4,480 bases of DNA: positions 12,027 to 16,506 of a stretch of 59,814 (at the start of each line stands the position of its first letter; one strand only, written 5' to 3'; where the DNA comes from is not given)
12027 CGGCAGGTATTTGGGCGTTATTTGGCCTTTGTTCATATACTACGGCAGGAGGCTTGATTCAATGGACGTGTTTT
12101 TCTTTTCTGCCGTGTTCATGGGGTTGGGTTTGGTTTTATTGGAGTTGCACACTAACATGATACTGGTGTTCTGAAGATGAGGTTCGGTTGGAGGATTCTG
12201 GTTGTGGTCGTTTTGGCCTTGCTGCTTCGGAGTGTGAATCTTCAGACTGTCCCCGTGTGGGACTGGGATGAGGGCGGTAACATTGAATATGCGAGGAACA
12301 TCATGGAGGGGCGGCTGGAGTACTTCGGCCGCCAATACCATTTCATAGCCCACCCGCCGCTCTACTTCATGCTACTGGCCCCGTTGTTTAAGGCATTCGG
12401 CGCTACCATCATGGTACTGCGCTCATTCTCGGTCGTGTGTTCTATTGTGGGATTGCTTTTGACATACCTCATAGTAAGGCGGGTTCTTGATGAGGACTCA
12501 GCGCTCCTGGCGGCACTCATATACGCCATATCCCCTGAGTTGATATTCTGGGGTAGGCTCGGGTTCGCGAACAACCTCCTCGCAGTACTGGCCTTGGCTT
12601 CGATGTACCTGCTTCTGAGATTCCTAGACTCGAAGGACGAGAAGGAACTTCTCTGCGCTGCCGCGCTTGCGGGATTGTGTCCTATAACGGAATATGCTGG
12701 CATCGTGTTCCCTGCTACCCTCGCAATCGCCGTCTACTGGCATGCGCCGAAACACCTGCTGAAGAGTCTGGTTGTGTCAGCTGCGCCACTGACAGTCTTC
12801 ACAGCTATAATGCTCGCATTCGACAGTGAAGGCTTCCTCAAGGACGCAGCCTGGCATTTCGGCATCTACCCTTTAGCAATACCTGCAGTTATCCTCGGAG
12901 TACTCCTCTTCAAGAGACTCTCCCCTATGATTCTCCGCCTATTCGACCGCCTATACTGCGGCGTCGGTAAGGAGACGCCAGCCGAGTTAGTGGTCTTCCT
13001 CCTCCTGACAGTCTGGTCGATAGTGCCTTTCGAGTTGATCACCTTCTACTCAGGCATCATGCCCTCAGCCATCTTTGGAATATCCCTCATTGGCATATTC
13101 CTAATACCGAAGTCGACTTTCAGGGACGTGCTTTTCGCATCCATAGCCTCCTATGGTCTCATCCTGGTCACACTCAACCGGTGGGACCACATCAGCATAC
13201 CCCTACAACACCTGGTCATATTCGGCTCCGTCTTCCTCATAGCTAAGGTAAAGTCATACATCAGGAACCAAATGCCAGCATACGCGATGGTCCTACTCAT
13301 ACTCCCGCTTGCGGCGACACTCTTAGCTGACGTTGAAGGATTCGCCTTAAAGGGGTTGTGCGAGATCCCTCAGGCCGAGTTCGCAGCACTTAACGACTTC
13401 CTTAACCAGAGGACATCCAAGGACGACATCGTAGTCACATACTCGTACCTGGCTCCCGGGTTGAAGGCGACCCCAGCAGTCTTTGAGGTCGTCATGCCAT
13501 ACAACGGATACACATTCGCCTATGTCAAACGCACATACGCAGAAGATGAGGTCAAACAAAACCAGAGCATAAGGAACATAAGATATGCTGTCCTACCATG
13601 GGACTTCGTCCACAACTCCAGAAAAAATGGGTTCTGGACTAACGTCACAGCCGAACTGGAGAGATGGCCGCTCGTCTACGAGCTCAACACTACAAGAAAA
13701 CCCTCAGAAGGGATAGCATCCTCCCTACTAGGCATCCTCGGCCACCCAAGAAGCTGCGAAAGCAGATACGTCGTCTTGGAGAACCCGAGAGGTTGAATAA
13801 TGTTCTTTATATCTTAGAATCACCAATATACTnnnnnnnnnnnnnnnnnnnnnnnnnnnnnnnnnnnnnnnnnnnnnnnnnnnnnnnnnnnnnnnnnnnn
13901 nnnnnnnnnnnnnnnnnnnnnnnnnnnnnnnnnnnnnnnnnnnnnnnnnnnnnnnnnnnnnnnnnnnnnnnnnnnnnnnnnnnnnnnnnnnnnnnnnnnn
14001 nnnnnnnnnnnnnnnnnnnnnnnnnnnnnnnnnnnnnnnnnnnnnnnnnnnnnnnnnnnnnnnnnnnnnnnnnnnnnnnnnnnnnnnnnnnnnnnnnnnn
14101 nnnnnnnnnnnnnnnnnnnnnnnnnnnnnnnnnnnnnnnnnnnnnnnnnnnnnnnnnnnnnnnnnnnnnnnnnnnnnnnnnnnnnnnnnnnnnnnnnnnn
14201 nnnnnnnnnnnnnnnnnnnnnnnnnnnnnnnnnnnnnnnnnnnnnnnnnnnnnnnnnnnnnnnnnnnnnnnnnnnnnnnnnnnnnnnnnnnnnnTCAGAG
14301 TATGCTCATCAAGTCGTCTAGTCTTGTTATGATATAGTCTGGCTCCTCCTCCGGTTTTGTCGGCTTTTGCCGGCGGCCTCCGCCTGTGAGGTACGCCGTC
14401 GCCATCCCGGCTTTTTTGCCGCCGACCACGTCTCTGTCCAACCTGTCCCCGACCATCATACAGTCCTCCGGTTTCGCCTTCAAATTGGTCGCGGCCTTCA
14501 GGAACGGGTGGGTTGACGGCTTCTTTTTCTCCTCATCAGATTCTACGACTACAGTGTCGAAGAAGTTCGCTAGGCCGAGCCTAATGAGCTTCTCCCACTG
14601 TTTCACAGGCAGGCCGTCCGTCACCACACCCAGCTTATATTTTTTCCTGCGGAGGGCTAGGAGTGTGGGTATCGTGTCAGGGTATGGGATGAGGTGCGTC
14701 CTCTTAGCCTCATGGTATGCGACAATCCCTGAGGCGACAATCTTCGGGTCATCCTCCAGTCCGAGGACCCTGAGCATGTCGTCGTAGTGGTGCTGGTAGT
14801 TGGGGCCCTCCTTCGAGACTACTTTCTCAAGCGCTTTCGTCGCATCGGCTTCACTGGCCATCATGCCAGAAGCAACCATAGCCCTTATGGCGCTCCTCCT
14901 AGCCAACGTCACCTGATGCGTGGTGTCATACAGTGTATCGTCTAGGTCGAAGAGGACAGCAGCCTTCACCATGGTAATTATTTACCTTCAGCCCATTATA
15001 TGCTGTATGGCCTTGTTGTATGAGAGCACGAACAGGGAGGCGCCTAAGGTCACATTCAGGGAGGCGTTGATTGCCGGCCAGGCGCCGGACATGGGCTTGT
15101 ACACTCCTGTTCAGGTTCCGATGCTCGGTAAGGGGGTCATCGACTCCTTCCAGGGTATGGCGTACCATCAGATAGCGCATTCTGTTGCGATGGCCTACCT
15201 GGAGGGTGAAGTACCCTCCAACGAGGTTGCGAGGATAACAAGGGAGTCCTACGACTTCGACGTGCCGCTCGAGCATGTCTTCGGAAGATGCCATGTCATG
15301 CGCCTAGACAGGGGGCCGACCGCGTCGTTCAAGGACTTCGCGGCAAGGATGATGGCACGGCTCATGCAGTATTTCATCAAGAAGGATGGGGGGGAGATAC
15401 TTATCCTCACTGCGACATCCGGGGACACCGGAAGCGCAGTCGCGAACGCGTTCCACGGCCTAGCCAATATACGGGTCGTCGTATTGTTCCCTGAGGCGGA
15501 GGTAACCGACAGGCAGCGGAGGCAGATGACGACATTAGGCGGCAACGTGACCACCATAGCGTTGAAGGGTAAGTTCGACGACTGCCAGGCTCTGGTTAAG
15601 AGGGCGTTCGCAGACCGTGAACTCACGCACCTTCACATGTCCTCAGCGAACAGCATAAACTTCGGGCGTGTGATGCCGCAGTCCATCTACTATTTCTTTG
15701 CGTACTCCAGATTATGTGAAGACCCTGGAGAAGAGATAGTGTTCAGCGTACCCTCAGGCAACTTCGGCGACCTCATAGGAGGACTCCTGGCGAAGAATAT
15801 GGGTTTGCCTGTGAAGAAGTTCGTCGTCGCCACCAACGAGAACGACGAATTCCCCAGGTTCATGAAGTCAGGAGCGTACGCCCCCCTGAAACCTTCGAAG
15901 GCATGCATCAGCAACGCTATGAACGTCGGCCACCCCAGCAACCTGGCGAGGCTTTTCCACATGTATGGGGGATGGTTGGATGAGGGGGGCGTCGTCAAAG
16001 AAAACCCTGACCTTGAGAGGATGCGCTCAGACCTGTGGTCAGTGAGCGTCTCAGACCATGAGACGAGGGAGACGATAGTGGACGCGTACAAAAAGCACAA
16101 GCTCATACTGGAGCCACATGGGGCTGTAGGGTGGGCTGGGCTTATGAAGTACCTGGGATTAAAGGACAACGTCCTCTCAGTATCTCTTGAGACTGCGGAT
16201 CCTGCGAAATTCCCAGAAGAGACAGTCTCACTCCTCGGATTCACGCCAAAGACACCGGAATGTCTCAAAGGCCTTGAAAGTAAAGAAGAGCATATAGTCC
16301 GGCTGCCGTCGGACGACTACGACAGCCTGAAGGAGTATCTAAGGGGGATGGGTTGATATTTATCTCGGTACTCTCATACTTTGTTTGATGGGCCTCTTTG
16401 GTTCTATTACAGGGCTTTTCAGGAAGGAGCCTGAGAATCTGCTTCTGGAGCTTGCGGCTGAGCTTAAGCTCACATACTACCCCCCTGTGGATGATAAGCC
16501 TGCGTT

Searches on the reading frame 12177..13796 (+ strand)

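Call 94: search_protein_families(library=pfam, proteins=[window:12177-13796:+], max_evalue=0.0001)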
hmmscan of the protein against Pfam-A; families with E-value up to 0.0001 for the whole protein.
window:12177-13796:+ (539 aa): 1 family
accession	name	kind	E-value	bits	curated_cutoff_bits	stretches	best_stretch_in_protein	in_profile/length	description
PF13231.12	PMT_2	-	5.6e-18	66.1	26.1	1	59-210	2-153/160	Dolichyl-phosphate-mannose-protein mannosyltransferase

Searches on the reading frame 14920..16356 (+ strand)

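Call 94: search_protein_families(library=pfam, proteins=[window:14920-16356:+], max_evalue=0.0001)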
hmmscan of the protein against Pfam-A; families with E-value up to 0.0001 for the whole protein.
window:14920-16356:+ (478 aa): 2 families
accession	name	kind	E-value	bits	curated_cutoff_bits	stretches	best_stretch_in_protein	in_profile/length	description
PF00291.31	PALP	-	1.8e-23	83.8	35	1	125-412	25-283/295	Pyridoxal-phosphate dependent enzyme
PF14821.11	Thr_synth_N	-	1.1e-17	64.4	25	1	34-111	2-79/79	Threonine synthase N terminus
